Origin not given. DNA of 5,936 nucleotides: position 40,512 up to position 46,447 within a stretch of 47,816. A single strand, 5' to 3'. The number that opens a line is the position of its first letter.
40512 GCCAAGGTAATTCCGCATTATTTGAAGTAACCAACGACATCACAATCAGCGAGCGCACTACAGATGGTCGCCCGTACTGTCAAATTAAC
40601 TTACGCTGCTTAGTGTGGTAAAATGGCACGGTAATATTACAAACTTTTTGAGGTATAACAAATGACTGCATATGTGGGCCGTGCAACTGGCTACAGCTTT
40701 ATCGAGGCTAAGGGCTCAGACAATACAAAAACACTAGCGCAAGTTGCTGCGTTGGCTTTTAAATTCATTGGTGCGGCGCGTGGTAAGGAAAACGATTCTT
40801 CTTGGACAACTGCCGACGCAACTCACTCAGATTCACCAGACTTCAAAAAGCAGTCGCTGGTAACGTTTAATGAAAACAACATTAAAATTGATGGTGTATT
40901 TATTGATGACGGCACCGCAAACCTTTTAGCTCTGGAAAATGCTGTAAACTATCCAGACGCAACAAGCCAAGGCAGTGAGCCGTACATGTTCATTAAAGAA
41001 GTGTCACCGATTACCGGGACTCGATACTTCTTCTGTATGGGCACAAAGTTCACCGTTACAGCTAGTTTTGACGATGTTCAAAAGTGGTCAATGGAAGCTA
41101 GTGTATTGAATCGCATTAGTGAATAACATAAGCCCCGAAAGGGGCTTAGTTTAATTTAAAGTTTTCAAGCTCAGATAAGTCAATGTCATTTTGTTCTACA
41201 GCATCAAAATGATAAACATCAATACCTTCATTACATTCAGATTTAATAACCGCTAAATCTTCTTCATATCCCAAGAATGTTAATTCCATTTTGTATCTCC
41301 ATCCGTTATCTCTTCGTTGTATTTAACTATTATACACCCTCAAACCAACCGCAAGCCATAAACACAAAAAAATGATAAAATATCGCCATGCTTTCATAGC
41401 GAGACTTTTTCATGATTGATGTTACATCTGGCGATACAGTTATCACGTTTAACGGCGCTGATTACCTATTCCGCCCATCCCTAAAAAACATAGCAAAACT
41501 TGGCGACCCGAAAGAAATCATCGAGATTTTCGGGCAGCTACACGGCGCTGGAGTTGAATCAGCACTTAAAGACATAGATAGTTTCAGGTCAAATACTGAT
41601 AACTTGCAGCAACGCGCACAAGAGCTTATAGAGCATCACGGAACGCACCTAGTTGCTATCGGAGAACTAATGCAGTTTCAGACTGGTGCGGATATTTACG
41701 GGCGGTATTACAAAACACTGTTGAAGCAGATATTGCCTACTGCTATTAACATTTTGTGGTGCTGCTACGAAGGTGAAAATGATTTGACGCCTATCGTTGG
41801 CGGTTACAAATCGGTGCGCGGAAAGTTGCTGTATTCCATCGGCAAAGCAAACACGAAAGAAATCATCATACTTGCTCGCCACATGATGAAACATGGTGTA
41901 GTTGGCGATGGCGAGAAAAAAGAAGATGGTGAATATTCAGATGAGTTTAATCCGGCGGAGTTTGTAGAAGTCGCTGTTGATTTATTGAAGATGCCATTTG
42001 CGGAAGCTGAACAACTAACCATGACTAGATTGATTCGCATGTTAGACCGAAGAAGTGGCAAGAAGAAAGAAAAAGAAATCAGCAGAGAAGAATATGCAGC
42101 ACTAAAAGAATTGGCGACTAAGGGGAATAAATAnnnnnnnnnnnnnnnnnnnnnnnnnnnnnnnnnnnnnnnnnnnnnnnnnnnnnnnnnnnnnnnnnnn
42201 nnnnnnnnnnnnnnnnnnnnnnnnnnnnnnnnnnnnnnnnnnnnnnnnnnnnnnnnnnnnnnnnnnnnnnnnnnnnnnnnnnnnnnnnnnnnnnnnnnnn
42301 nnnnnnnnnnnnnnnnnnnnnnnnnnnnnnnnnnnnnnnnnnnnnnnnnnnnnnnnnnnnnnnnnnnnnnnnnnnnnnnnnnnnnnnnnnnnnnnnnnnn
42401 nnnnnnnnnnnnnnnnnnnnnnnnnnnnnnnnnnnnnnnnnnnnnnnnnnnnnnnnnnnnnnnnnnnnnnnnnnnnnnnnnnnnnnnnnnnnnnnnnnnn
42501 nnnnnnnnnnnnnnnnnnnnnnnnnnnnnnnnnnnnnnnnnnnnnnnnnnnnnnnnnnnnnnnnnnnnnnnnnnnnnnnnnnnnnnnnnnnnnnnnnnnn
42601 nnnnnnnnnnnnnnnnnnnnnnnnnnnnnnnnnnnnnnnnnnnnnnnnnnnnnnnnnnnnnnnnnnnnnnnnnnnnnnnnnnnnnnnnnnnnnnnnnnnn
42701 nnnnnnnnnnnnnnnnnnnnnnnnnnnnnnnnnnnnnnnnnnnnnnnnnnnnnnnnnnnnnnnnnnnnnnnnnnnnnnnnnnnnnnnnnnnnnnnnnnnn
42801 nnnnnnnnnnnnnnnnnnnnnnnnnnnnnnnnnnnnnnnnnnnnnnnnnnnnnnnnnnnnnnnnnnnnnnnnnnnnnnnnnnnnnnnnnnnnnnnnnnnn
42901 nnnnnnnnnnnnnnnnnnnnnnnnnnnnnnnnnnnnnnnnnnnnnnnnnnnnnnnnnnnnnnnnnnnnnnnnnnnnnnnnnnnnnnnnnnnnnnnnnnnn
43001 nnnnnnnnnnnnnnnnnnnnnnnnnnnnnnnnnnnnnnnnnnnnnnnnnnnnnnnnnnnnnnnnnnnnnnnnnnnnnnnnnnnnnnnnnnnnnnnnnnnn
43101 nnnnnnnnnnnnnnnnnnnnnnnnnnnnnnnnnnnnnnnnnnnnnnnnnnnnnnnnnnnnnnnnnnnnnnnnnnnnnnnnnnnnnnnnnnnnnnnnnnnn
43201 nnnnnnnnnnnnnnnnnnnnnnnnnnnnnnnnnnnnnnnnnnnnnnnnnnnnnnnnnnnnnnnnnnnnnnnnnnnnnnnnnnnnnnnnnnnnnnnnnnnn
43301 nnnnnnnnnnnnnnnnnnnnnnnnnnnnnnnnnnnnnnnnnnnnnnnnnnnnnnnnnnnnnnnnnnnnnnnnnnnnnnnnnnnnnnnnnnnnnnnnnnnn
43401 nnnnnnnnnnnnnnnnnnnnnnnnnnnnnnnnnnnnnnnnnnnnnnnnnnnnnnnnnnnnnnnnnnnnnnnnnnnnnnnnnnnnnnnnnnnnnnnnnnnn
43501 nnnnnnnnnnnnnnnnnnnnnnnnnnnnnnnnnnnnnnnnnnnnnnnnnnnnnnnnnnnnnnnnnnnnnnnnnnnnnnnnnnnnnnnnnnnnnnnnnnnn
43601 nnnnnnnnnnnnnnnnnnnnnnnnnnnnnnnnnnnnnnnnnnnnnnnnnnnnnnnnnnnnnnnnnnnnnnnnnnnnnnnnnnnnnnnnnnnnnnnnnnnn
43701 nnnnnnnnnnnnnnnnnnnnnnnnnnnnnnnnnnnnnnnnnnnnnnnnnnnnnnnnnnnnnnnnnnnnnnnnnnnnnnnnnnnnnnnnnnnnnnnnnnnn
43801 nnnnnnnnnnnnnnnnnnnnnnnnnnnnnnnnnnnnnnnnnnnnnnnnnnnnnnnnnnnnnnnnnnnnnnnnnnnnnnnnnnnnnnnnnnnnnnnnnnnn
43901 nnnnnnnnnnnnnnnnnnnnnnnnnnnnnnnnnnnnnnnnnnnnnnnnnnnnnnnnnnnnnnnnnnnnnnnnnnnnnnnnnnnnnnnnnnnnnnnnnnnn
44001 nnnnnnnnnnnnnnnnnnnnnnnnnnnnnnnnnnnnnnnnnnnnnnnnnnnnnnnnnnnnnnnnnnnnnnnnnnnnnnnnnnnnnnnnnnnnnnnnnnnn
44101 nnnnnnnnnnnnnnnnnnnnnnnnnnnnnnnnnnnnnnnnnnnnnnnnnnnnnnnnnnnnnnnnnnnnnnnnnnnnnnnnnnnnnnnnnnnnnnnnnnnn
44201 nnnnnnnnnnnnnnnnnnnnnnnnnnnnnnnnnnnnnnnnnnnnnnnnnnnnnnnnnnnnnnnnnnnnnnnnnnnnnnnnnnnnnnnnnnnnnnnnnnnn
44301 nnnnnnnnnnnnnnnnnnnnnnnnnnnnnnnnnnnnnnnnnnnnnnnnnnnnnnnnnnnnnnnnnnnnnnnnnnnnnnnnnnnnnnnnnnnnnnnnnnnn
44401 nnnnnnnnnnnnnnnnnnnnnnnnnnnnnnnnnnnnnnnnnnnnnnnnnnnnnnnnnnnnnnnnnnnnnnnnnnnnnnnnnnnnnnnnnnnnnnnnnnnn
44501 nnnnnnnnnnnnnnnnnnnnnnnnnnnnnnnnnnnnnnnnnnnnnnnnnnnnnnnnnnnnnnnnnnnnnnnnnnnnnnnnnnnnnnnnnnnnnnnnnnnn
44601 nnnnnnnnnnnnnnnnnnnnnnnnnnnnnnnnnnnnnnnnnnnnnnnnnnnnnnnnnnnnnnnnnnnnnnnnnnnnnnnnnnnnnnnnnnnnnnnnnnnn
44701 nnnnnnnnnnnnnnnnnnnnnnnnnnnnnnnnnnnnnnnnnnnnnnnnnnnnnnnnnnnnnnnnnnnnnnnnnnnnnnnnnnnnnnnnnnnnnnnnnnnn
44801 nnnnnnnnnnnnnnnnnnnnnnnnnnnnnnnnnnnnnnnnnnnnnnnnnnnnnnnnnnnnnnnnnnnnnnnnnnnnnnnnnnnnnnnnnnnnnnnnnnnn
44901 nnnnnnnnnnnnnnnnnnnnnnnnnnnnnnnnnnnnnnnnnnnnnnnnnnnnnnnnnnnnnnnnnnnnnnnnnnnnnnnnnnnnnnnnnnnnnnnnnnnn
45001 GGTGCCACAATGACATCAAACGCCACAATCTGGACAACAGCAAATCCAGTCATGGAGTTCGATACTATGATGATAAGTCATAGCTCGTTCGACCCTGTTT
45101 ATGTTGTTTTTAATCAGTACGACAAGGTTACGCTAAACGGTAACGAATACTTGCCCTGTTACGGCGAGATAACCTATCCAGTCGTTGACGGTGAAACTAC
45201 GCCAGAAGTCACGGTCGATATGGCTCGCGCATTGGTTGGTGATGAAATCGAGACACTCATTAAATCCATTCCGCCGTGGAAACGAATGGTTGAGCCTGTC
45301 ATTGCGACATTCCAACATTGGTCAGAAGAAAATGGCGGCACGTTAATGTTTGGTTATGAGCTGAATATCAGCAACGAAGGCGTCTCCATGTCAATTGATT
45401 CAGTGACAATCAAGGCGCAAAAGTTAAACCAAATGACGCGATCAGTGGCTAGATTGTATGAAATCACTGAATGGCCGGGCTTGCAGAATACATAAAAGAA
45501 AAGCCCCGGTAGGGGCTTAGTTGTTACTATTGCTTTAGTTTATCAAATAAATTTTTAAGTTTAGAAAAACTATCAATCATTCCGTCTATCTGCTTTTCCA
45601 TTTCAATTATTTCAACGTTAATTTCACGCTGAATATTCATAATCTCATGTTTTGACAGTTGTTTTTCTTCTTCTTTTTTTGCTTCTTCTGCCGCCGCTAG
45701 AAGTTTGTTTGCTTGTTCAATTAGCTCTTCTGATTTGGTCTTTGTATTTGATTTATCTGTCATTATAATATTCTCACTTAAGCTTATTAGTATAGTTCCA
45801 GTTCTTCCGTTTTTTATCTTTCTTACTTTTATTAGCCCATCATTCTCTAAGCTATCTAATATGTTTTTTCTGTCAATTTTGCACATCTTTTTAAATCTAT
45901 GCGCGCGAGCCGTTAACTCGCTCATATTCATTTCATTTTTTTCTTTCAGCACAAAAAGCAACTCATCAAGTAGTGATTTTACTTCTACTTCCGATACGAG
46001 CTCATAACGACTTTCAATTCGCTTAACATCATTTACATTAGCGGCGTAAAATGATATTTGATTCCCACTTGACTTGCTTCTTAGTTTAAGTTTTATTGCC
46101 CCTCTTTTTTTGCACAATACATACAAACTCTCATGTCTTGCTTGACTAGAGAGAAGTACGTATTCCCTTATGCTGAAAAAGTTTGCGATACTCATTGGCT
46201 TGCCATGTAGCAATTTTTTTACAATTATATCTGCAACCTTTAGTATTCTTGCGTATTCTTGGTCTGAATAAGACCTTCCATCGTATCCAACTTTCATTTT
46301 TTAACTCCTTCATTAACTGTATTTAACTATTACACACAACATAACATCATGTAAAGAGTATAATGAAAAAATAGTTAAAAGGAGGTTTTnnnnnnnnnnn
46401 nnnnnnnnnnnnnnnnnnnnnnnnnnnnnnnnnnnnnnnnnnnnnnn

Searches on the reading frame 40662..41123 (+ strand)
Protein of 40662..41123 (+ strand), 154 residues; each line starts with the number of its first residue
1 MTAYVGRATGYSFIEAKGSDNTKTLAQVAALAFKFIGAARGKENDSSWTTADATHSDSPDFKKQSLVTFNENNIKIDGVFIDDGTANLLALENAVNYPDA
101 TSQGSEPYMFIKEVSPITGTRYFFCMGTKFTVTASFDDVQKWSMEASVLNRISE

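Call 74: search_protein_families(library=pfam, max_evalue=0.001, proteins=[window:40662-41123:+])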
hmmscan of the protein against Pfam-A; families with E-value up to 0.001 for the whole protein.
window:40662-41123:+ (154 aa): 0 families

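Call 75: search_protein_families(library=phrogs, max_evalue=0.00001, proteins=[window:40662-41123:+])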
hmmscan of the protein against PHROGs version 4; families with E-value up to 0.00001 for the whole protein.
window:40662-41123:+ (154 aa): 2 families
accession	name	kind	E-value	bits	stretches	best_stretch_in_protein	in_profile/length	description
phrog_853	-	tail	3.4e-12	47.1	1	30-149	31-149/254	major tail protein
phrog_1407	-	tail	1.5e-10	42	1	16-145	26-154/258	major tail protein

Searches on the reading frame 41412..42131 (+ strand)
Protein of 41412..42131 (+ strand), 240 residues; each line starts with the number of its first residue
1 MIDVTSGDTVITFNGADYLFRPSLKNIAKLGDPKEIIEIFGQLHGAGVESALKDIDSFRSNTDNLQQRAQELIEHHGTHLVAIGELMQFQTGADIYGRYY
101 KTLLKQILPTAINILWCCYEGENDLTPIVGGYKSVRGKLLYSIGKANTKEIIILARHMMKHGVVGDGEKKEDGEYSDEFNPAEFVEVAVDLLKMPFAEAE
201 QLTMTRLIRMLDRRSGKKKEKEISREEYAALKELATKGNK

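Call 74: search_protein_families(library=pfam, max_evalue=0.001, proteins=[window:41412-42131:+])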
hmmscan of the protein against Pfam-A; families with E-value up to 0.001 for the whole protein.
window:41412-42131:+ (240 aa): 1 family
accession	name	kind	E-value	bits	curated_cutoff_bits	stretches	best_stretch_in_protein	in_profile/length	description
PF19759.4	DUF6246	-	1.4e-34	119.9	27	1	20-229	1-184/185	Family of unknown function (DUF6246)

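Call 75: search_protein_families(library=phrogs, max_evalue=0.00001, proteins=[window:41412-42131:+])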
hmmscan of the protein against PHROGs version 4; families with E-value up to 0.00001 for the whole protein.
window:41412-42131:+ (240 aa): 1 family
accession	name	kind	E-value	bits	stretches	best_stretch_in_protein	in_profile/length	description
phrog_791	-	unknown function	7.5e-41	141.1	2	102-236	74-213/227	-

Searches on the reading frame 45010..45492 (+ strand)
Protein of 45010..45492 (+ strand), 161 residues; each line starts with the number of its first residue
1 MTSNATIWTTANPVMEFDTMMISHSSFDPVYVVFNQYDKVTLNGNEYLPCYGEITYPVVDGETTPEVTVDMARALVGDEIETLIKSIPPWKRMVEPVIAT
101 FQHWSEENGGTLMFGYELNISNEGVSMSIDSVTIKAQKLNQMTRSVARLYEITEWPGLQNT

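Call 38: find_related_loci(query=window:45010-45492:+, collection=viral_contigs, flank=7000)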
Query window:45010-45492:+ (161 aa) in viral_contigs; peptide patterns used: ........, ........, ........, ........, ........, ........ (x = any residue, [..] = any of these).
17 stretches matched a pattern; 12 encode a relative of the query (tblastn E <= 1e-3); 12 distinct loci.
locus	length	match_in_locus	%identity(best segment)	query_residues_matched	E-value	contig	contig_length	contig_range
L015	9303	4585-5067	96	1-161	7e-106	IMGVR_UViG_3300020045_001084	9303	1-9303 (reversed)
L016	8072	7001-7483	96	1-161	5e-106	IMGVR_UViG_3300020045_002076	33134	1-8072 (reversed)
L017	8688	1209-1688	96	1-160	2e-105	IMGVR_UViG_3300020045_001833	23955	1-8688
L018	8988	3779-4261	96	1-161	1e-105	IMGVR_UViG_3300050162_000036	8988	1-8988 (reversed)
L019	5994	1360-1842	96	1-161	1e-105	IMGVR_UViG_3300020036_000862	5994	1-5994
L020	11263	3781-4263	96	1-161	4e-105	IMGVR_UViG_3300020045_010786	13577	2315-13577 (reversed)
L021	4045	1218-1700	96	1-161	6e-106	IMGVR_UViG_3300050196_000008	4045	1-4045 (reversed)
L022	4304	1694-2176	96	1-161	1e-105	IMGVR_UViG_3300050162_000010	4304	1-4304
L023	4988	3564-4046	96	1-161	3e-105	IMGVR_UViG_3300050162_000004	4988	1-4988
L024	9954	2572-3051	96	1-160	6e-105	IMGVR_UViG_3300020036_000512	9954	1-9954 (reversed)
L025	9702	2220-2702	94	1-161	5e-103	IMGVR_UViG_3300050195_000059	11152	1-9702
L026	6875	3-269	97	73-161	2e-55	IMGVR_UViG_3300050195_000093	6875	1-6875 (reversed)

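Call 74: search_protein_families(library=pfam, max_evalue=0.001, proteins=[window:45010-45492:+])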
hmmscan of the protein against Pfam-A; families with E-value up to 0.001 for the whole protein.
window:45010-45492:+ (161 aa): 1 family
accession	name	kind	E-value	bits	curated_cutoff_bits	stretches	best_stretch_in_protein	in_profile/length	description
PF08875.16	DUF1833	-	0.00024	21.1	21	1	12-136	11-135/150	Domain of unknown function (DUF1833)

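Call 75: search_protein_families(library=phrogs, max_evalue=0.00001, proteins=[window:45010-45492:+])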
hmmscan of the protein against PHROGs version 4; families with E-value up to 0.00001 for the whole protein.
window:45010-45492:+ (161 aa): 1 family
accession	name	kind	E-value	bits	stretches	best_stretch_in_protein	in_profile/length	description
phrog_396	-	tail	3.3e-18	67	1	12-160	15-163/164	minor tail protein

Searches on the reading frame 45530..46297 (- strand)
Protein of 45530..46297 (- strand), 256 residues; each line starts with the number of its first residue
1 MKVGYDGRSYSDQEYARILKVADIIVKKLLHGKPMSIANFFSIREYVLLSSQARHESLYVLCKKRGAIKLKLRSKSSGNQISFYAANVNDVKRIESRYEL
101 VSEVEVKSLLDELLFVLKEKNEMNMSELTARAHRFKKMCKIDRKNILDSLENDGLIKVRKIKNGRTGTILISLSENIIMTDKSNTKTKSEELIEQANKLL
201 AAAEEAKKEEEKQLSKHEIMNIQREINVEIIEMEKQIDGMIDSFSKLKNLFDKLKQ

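Call 54: search_solved_structures(query=window:45530-46297:-, max_evalue=1)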
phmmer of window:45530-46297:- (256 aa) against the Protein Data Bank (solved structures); distinct sequences matched with E-value up to 1: 1.
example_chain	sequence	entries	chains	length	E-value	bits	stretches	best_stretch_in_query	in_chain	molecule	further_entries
9e5c_6b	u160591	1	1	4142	0.69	12.9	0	144-249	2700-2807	Dynein heavy chain, putative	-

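Call 55: search_protein_families(library=padloc, max_evalue=0.01, proteins=[window:45530-46297:-])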
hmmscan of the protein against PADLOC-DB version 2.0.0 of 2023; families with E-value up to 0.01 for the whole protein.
window:45530-46297:- (256 aa): 1 family
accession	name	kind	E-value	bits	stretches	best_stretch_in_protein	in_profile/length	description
PDLC02160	Avs1c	-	0.0014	16.8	1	126-176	13-61/86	-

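Call 65: search_protein_families(library=pfam, max_evalue=10, proteins=[window:45530-46297:-])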
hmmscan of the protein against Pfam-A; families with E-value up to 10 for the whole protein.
window:45530-46297:- (256 aa): 6 families
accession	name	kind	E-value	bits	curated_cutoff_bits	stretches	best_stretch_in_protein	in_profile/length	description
PF04701.18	Pox_D2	-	0.064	13.9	25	1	90-148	5-59/139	Pox virus D2 protein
PF03962.21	Mnd1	-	0.11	13.2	23.5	1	123-161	12-50/60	Mnd1 HTH domain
PF21985.2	TR61B_FKBP-like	-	0.13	12.6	27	1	122-166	3-46/55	TR61B FKBP-like domain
PF05192.23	MutS_III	-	0.28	11.9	34.1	1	90-219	47-155/194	MutS domain III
PF01956.21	EMC3_TMCO1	-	5.8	7.1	27.1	1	171-241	31-95/169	Integral membrane protein EMC3/TMCO1-like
PF06847.16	Arc_PepC_II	-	8.4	7.5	29.9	1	103-157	11-65/93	Archaeal Peptidase A24 C-terminus Type II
